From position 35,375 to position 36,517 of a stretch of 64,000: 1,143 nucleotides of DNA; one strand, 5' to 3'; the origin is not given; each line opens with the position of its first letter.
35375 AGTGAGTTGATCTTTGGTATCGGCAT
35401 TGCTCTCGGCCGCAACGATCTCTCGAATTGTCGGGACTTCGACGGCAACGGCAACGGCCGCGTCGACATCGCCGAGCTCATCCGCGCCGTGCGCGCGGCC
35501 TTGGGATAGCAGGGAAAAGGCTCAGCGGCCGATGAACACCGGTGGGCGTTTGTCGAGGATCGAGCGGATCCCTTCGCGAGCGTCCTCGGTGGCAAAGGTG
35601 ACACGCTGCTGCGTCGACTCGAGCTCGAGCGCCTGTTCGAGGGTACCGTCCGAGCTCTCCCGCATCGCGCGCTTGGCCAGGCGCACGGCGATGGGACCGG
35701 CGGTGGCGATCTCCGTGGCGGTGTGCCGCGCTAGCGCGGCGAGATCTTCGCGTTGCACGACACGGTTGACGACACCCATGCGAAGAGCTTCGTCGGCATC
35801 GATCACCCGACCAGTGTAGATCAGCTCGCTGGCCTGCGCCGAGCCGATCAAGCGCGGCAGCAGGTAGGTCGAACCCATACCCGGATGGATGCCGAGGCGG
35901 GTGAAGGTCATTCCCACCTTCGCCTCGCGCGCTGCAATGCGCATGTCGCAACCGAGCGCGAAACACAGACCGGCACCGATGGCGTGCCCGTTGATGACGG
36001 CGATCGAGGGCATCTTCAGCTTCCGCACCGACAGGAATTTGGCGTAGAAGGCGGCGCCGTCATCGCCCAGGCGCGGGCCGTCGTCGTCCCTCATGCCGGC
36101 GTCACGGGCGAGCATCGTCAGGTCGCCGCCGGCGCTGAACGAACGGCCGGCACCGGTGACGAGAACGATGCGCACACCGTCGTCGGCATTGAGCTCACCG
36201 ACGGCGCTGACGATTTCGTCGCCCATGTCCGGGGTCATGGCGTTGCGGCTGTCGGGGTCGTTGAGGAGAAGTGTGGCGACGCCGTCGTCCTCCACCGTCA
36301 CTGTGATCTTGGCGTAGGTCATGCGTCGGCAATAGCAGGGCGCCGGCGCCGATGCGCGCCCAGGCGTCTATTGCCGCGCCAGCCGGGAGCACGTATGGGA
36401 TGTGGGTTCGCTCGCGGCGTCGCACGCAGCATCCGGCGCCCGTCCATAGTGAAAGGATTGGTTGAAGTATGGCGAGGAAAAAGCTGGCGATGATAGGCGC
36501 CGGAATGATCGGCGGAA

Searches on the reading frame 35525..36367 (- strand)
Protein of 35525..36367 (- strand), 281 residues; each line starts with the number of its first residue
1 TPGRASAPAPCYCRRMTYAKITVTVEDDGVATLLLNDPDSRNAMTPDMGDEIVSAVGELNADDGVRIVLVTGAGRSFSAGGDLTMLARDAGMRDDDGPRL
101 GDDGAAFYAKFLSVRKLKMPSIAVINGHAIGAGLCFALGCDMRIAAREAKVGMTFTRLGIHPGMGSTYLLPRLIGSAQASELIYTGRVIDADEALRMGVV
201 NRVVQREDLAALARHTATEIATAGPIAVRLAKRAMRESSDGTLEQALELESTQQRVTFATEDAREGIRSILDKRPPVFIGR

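Call 46: search_protein_families(library=pfam, proteins=[window:35525-36367:-], max_evalue=0.001)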
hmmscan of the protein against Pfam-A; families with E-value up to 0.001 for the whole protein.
window:35525-36367:- (281 aa): 2 families
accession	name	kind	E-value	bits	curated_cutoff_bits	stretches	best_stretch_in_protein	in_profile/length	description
PF00378.25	ECH_1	-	1.9e-56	191.7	27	1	27-279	3-249/251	Enoyl-CoA hydratase/isomerase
PF16113.10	ECH_2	-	9.3e-36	124.4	27.2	2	31-214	2-182/335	Enoyl-CoA hydratase/isomerase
